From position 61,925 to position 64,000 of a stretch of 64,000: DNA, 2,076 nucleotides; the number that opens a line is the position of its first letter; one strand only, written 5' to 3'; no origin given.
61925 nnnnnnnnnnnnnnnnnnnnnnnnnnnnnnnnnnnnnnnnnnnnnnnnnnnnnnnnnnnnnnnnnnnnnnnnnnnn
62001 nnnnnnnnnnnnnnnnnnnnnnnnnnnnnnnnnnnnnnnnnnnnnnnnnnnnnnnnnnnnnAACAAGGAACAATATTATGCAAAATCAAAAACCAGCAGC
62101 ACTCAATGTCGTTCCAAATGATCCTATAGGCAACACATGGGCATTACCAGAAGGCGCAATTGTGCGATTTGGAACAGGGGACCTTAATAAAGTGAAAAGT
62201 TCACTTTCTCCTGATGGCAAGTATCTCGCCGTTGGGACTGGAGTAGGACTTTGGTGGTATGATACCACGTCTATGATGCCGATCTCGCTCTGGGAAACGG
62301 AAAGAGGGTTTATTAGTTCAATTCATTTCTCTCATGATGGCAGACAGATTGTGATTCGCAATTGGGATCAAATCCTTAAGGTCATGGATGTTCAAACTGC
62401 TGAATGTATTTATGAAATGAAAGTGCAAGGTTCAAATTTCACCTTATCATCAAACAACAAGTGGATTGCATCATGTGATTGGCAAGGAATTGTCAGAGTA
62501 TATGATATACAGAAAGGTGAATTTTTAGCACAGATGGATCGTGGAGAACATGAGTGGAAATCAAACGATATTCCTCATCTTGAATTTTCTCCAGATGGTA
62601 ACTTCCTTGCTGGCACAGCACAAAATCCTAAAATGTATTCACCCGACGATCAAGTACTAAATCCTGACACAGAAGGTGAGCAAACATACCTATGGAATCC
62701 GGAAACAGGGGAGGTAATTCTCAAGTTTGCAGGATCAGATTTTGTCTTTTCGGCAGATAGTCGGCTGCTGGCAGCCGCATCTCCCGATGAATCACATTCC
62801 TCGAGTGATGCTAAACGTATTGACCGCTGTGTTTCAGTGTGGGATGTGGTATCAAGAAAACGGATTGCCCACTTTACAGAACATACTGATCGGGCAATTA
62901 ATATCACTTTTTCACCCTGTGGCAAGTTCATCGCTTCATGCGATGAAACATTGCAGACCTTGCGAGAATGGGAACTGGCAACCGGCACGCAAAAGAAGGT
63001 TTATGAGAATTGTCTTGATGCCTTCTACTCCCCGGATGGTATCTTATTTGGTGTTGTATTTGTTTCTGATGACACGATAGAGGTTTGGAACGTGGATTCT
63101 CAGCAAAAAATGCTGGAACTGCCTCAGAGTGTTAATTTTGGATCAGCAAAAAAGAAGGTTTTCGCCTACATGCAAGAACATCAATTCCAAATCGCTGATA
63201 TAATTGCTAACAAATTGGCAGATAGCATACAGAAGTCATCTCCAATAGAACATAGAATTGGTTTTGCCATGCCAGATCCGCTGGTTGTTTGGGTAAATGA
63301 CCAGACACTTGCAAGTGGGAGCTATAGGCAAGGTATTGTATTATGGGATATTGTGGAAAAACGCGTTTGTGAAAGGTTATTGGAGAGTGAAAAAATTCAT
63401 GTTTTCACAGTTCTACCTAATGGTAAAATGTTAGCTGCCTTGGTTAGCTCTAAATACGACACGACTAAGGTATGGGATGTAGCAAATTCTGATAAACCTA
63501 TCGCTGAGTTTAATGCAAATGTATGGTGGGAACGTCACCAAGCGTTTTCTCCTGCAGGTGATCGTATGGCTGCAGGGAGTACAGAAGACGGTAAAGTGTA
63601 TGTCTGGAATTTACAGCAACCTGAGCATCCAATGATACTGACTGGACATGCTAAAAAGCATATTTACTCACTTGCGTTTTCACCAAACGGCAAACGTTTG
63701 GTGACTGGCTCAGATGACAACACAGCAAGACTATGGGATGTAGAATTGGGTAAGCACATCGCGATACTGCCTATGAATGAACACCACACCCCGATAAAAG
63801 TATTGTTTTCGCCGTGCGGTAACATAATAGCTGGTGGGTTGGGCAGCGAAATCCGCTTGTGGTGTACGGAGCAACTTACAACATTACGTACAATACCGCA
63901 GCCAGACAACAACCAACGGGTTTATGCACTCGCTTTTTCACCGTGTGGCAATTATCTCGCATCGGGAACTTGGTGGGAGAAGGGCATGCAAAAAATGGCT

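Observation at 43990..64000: Nine co-directional WD40-propeller genes headed by two ECF-sigma::WD40 fusions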

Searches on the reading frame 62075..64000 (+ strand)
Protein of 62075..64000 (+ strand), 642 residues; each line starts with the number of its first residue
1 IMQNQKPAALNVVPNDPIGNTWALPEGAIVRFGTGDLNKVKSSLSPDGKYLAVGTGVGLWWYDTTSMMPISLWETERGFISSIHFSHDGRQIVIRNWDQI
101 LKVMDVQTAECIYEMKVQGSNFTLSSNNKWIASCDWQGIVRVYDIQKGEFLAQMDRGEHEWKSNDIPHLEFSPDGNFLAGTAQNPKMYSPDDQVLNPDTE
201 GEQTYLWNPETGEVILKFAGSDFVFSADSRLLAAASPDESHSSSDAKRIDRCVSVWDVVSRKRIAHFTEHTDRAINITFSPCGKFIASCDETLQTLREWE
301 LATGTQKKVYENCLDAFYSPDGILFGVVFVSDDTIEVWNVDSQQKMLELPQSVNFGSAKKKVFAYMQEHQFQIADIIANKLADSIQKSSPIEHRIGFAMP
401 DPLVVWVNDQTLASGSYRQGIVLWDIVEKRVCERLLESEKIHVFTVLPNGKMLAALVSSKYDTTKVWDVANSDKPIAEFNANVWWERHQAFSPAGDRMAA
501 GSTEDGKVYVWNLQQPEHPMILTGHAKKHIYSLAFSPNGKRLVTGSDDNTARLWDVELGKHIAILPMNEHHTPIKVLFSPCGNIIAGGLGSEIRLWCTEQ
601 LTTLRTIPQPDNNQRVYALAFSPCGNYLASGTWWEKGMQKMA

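Call 5: search_protein_families(library=pfam, proteins=[window:62075-64000:+], max_evalue=0.01)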
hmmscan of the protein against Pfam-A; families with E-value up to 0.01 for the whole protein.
window:62075-64000:+ (642 aa): 40 families (the best 25 are shown)
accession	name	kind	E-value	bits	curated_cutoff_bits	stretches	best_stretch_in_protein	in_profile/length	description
PF25174.1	Beta-prop_THOC3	-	3.8e-55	187.2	305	3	408-630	58-271/272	THOC3 beta-propeller domain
PF24814.1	WD40_Prp19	-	8.4e-45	153.4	320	4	406-631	57-278/281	Prp19 WD40 domain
PF25173.1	Beta-prop_WDR3_1st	-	6.4e-43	147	154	4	490-632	36-174/184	WDR3 first beta-propeller domain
PF00400.38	WD40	-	2.8e-40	135.4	27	1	521-555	6-39/39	WD domain, G-beta repeat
PF24807.1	WD40_CDC20-Fz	-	2.8e-36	125.8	200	4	403-577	14-183/292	CDC20/Fizzy WD40 domain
PF23414.1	Beta-prop_EML_2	-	1.4e-34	120.1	90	4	531-632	2-100/266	Echinoderm microtubule-associated protein second beta-propeller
PF24817.1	WD40_WDHD1_1st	-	1.6e-32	113.3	109.9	2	473-632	79-241/291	WDHD1 first WD40 domain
PF25175.1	Beta-prop_WDR5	-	7.6e-27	94.8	250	4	522-632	90-198/296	WDR5 beta-propeller domain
PF24796.1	WDR55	-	3.8e-24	85.7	200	2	490-589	14-114/296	WDR55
PF25168.1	Beta-prop_WDR36-Utp21_2nd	-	4.9e-24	85.7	84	4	523-601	237-314/335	WDR36/Utp21 second beta-propeller domain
PF23393.2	Beta-prop_WDR90_POC16_2nd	-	5.7e-20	72.1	60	3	540-631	7-96/291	WDR90/POC16, second beta-propeller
PF12894.13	ANAPC4_WD40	-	1.5e-18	67.3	22.9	1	491-570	3-81/91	Anaphase-promoting complex subunit 4 WD40 domain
PF25172.1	Beta-prop_WDR3_2nd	-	8.1e-18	65.1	140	1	455-559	13-112/293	WDR3 second beta-propeller domain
PF24105.1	Beta-prop_CAF1B_HIR1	-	8.6e-18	64.9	80.5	1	506-587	92-189/383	CAF1B/HIR1 beta-propeller domain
PF24780.1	WD40_MABP1-WDR62_1st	-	2.9e-17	63.4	496.3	1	512-585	24-97/328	MABP1/WDR62 first WD40 domain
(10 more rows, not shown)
